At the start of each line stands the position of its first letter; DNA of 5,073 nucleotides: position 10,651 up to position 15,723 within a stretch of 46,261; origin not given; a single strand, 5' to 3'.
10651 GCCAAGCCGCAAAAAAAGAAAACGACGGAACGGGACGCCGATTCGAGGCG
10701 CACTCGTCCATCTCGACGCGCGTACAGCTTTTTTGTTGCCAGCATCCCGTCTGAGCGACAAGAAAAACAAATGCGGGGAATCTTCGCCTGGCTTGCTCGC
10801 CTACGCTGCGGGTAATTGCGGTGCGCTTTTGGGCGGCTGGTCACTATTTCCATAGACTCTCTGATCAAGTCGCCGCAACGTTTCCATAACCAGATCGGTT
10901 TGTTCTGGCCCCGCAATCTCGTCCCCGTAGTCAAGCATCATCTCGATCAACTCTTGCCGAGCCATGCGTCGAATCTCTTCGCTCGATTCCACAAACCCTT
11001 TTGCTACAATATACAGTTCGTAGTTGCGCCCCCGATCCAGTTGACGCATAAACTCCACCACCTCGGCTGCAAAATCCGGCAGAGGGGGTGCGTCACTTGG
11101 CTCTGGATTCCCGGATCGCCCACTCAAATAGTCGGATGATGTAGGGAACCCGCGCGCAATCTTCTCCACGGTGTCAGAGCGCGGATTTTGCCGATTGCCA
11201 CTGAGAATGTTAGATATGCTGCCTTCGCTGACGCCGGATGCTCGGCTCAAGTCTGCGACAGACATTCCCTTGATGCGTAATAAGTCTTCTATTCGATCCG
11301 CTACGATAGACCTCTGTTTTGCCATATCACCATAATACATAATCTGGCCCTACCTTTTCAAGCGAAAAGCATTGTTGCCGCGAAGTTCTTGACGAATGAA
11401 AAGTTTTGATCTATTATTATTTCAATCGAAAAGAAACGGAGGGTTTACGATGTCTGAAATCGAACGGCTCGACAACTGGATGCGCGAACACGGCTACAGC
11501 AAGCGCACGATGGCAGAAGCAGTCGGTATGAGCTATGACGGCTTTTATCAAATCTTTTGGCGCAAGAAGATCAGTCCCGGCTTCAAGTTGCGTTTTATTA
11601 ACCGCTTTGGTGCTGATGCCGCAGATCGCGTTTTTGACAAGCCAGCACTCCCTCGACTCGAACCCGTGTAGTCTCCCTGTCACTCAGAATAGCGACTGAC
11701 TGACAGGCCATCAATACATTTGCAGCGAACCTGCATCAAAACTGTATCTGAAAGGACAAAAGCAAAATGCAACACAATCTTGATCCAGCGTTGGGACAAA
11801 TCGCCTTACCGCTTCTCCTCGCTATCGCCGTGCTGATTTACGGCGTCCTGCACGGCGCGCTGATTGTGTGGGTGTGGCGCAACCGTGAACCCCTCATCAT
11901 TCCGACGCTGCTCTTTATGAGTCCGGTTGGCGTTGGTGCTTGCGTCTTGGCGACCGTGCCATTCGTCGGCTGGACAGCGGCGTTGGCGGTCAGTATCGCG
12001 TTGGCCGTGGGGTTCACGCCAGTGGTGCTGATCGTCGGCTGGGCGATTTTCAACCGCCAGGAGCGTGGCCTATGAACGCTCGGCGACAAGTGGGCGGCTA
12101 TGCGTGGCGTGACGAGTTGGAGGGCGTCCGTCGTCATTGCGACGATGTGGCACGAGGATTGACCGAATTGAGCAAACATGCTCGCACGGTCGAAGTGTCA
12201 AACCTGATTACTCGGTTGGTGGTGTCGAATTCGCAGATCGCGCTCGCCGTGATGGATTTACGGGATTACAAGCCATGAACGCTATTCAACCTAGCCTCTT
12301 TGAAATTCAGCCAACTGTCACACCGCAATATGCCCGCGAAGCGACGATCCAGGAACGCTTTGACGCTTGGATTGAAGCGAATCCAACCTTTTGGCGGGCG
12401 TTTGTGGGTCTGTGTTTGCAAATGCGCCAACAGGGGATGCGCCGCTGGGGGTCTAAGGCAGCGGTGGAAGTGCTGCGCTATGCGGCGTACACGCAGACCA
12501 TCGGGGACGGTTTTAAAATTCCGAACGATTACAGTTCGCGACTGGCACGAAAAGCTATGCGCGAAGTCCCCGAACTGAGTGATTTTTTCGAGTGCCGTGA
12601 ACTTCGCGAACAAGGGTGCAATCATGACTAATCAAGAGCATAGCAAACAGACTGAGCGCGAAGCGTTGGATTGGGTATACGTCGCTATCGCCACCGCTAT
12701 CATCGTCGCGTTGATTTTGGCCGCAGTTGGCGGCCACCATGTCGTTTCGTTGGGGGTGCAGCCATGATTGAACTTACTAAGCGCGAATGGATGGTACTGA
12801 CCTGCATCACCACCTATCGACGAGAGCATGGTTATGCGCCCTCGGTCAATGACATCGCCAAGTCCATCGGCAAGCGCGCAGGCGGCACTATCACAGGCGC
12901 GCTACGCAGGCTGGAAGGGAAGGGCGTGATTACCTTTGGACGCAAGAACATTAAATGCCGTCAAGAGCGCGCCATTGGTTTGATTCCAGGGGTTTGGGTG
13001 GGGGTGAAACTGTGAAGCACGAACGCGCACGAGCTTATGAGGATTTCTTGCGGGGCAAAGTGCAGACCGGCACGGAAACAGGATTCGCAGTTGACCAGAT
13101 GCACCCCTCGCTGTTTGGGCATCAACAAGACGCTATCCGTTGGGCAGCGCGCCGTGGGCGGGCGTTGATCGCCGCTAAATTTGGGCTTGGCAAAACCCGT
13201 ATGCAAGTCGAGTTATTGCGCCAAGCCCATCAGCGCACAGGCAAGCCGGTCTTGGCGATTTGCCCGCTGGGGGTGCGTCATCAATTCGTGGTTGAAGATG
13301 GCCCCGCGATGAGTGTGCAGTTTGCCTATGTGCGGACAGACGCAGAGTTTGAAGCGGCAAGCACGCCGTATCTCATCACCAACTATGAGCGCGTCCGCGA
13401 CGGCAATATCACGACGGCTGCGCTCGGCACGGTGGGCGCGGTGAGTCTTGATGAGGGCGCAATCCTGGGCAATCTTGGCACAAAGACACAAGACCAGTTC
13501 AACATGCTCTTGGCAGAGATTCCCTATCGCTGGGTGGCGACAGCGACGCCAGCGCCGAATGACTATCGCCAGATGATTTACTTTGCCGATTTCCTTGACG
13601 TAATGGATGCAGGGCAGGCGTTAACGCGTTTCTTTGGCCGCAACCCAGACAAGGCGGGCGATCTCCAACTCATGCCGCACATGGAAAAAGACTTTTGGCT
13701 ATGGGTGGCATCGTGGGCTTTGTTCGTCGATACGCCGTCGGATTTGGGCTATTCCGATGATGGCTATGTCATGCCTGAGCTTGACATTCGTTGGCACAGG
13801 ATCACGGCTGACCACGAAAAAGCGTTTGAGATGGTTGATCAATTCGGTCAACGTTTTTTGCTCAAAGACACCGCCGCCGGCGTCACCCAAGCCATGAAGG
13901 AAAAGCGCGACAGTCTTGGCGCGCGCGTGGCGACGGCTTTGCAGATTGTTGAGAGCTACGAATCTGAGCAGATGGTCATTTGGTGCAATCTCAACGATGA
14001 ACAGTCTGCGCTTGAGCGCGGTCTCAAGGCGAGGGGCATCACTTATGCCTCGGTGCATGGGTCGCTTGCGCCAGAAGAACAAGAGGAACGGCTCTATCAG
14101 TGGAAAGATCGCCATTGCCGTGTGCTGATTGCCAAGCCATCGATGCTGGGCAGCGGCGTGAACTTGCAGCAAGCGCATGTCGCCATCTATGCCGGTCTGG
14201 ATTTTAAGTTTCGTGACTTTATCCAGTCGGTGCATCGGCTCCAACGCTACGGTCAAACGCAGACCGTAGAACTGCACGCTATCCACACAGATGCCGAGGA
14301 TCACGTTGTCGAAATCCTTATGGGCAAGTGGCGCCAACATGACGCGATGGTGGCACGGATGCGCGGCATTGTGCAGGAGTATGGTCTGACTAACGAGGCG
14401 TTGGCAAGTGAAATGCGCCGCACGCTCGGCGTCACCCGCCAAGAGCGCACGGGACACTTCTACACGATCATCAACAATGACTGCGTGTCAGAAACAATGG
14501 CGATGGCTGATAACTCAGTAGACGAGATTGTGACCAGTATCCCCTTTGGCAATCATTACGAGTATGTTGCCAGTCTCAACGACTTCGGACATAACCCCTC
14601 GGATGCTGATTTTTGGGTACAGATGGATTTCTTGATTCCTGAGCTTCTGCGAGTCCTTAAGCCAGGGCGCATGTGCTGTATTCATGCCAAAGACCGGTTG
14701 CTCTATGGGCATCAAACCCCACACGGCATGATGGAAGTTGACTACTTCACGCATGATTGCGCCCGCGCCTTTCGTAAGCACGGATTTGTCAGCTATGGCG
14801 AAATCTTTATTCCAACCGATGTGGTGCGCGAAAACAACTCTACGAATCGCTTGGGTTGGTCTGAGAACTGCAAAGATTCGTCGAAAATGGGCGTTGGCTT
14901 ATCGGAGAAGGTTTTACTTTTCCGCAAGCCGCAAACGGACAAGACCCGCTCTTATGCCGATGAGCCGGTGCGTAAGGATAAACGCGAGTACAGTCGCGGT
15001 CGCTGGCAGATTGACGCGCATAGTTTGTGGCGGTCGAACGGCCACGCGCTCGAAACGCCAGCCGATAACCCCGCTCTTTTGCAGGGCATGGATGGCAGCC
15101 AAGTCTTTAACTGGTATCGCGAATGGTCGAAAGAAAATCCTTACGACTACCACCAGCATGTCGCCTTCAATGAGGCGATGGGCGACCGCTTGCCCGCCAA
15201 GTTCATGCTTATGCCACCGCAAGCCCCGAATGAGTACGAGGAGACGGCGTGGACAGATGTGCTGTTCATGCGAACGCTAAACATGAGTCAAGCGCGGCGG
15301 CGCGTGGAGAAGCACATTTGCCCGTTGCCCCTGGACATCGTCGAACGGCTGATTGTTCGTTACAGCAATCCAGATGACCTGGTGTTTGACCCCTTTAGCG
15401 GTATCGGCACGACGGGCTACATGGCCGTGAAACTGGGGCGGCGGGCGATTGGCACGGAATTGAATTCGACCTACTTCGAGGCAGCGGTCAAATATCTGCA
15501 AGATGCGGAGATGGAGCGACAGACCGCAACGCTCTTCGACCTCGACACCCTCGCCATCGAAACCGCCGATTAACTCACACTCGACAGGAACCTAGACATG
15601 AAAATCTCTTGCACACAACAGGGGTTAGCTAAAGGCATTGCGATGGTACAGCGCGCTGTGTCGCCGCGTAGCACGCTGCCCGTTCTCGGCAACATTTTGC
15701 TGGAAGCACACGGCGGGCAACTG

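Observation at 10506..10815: Strong promoter plus a GAAC-N4-GTTC (LexA-type) box drives a small basic ORF that converges on a repressor lacking a peptidase domain: candidate SOS-controlled antirepressor or antisense module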

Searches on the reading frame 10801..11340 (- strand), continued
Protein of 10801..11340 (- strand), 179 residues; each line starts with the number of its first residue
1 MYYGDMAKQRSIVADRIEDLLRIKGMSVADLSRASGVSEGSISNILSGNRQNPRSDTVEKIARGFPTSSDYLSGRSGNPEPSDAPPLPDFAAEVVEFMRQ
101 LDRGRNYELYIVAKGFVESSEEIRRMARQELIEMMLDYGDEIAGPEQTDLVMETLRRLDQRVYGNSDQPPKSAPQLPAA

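Call 93: search_dna_similar(query=window:10801-11340:-, collection=phages, mode=protein, max_evalue=0.001, max_rows=10)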
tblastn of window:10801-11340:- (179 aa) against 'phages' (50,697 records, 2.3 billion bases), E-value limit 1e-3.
Records with a match: 78; places in all: 78; records where one place covers at least 80% of the query: 0.
Best place of each record, by identity: <60% 78.
By first word of the organism name: Streptococcus 28; Staphylococcus 21; Listeria 12; Paenibacillus 5; Pseudomonas 3; Bacillus 2; Marinitoga 1; Lactobacillus 1; Microcystis 1; Latilactobacillus 1; and 3 more.
By host as written in the record: Staphylococcus aureus 12; - 8; Listeria monocytogenes 6; Staphylococcus aureus subsp. aureus RN4220 4; Staphylococcus aureus CCM7722 2; Streptococcus pyogenes MGAS315 2; Listeria monocytogenes ScottA 2; Streptococcus mitis SF100 2; and 36 more.
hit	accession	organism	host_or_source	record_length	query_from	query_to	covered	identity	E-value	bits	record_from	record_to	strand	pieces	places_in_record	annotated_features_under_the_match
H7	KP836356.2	Marinitoga camini virus 2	Marinitoga camini 1155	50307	12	124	63%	29.8%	3e-8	57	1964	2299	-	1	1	Transcriptional regulator XRE family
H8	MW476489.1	Lactobacillus phage vB_Lga_AB1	Lactobacillus gasseri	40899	9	79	40%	43.7%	8e-9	59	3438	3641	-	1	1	helix-turn-helix transcriptional regulator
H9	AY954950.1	Staphylococcus phage 187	-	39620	13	100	49%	34.4%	3e-4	46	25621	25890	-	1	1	ORF050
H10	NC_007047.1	Staphylococcus phage 187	-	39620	13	100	49%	34.4%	3e-4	46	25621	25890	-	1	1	transcriptional regulator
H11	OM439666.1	Staphylococcus phage vB_SauS_321c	Staphylococcus aureus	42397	13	100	49%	34.4%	3e-4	46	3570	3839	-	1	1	helix-turn-helix DNA binding domain protein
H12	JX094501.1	Staphylococcus phage SA13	Staphylococcus aureus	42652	13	100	49%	34.4%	3e-4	46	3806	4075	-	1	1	putative Cro/CI family transcriptional regulator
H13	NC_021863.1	Staphylococcus phage SA13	Staphylococcus aureus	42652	13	100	49%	34.4%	3e-4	46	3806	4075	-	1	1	transcriptional regulator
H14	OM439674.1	Staphylococcus phage vB_SauS_Mh15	Staphylococcus aureus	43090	13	100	49%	34.4%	3e-4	46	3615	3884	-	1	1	helix-turn-helix DNA binding domain protein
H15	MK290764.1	Staphylococcus phage B122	Staphylococcus aureus CCM7722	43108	13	100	49%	34.4%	3e-4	46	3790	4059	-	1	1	Cro/CI family transcriptional regulator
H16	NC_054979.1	Staphylococcus phage B122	Staphylococcus aureus CCM7722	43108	13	100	49%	34.4%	3e-4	46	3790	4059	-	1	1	transcriptional regulator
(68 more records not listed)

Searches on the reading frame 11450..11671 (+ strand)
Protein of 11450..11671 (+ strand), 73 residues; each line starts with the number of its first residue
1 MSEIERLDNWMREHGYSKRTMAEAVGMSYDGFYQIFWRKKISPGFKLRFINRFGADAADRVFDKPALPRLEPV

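Call 9: search_protein_families(library=pfam, proteins=[window:11450-11671:+], max_evalue=0.1)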
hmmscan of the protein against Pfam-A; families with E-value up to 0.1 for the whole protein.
window:11450-11671:+ (73 aa): 1 family
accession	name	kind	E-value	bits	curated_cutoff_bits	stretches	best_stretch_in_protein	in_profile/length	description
PF13560.12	HTH_31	-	0.075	13.8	27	0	7-60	6-61/64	Helix-turn-helix domain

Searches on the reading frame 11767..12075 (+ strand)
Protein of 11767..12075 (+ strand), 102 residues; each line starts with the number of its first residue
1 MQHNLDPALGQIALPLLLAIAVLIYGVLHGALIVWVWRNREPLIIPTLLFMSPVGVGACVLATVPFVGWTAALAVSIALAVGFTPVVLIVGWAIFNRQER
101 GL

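Call 9: search_protein_families(library=pfam, proteins=[window:11767-12075:+], max_evalue=0.1)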
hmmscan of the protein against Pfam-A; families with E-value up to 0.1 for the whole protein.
window:11767-12075:+ (102 aa): 2 families
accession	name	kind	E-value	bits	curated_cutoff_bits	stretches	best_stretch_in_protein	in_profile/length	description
PF22954.2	DUF7027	-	0.0013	19.1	27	1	14-52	39-77/100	Domain of unknown function (DUF7027)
PF01595.25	CNNM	-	0.07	13.2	28.4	1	33-91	42-101/181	Cyclin M transmembrane N-terminal domain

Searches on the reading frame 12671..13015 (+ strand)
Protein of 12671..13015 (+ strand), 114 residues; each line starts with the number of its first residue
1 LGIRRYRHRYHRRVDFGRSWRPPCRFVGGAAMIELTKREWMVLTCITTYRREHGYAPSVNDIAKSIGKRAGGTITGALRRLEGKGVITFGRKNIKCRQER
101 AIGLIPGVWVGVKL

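Call 9: search_protein_families(library=pfam, proteins=[window:12671-13015:+], max_evalue=0.1)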
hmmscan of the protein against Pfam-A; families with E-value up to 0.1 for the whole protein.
window:12671-13015:+ (114 aa): 4 families
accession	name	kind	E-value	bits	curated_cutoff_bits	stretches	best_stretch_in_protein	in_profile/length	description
PF01726.22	LexA_DNA_bind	-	4.6e-10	39.6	23.7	1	32-88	1-57/65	LexA DNA binding domain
PF01047.28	MarR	-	0.00044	20.5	24.6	1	35-89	1-49/59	MarR family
PF04358.19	DsrC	-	0.0027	18.6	24.9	1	31-72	33-74/107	DsrC like protein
PF21984.2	DnaD_N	-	0.046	14.3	27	1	32-92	11-70/101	DnaD N-terminal domain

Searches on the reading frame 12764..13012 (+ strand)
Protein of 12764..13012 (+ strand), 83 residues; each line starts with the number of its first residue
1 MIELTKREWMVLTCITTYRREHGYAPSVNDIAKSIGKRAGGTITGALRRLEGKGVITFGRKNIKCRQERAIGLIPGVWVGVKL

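Call 35: search_solved_structures(query=window:12764-13012:+, max_evalue=1, show_alignments=2)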
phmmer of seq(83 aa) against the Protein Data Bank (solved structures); distinct sequences matched with E-value up to 1: 6.
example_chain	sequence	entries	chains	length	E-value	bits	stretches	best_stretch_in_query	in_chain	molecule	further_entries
1yx3_A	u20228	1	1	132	0.0041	20.5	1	2-41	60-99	hypothetical protein DsrC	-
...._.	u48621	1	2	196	0.017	18.5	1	3-68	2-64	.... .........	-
1lea_A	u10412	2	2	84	0.19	15.1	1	3-73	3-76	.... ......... DNA BINDING DOMAIN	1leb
8s7g_A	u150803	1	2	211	0.36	14.3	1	3-57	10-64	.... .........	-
5fb2_A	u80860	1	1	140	0.94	12.9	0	27-57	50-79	MarR family regulatory protein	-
4l9t_A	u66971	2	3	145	1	12.9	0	27-57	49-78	MepR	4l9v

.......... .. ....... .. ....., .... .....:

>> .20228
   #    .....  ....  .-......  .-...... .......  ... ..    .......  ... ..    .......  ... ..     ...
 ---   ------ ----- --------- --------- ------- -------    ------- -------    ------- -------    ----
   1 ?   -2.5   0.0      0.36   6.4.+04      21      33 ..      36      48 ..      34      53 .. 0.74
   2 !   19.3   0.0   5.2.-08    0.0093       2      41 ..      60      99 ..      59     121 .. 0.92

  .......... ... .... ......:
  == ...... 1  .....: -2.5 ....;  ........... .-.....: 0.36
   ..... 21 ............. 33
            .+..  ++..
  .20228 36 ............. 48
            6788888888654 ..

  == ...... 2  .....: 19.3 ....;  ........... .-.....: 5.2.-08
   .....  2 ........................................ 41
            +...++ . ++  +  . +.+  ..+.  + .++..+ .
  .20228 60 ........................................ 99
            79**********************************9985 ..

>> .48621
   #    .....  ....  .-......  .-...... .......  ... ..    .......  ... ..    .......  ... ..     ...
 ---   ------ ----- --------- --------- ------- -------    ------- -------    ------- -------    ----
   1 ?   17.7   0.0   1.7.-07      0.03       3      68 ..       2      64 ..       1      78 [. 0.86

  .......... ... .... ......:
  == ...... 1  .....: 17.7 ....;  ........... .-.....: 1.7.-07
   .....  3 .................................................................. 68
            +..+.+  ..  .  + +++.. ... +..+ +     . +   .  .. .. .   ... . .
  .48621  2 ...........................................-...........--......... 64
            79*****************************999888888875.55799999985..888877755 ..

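Call 92: search_dna_similar(query=window:12764-13012:+, collection=phages, mode=protein, max_evalue=0.001, max_rows=15)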
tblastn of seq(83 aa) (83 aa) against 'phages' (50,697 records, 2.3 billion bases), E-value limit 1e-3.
Records with a match: 6; places in all: 6; records where one place covers at least 80% of the query: 0.
Best place of each record, by identity: <60% 6.
By first word of the organism name: Listeria 4; Staphylococcus 1; Klebsiella 1.
By host as written in the record: Listeria monocytogenes 4; Staphylococcus aureus 1; Klebsiella pneumoniae 1.
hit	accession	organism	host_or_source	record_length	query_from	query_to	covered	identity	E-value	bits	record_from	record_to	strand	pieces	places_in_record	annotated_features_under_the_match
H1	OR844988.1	Staphylococcus phage SA 1306 Kay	Staphylococcus aureus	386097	1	56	67%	41.1%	1e-4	44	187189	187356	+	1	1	record has no annotation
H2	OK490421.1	Klebsiella phage Kp4866-6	Klebsiella pneumoniae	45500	1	60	72%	36.7%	8e-5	44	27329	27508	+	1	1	record has no annotation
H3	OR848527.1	Listeria phage LM 4-14-1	Listeria monocytogenes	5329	2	56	66%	38.2%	9e-6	47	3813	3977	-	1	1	record has no annotation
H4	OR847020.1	Listeria phage LM 4-11-1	Listeria monocytogenes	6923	2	56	66%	38.2%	9e-6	47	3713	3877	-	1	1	record has no annotation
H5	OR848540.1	Listeria phage LM 4-14-1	Listeria monocytogenes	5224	2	56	66%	38.2%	9e-6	47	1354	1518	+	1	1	record has no annotation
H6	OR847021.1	Listeria phage LM 4-11-1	Listeria monocytogenes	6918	2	56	66%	38.2%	9e-6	47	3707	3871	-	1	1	record has no annotation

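Call 94: get_annotated_region(hit=H3, flank=700)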
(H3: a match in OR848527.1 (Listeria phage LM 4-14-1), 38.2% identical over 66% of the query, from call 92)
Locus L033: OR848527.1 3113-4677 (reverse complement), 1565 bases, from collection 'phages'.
description: UNVERIFIED_ORG: Listeria phage LM 4-14-1 clone NODE_430_length_5329_cov_33.085110 genomic sequence.
organism: Listeria phage LM 4-14-1 (NCBI taxid 3113836)
taxonomy: Viruses
host: Listeria monocytogenes; source: wastewater; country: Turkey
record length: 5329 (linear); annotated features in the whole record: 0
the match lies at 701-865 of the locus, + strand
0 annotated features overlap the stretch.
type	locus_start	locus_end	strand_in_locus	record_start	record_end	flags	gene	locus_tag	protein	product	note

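Call 105: find_related_loci(query=window:12764-13012:+, collection=viral_contigs, flank=5000)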
Query seq(83 aa) (83 aa) in viral_contigs; peptide patterns used: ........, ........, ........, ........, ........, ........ (x = any residue, [..] = any of these).
298 stretches matched a pattern, but none encodes a relative of the query by tblastn (E <= 1e-3).

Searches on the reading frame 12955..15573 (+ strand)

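Call 54: search_protein_families(library=pfam, proteins=[window:12955-15573:+], max_evalue=0.01)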
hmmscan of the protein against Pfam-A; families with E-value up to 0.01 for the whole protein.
window:12955-15573:+ (872 aa): 4 families
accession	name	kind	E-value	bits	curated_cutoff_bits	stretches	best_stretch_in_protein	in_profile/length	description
PF01555.25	N6_N4_Mtase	-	1.4e-22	81.1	26.7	1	522-846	1-221/221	DNA methylase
PF00271.37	Helicase_C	-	1.1e-11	45.4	23.5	1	327-433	5-110/110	Helicase conserved C-terminal domain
PF00176.29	SNF2-rel_dom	-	1.6e-06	27.9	24.9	1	56-217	1-181/290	SNF2-related domain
PF00270.35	DEAD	-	0.0041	17.3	26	0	56-200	3-161/167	DEAD/DEAH box helicase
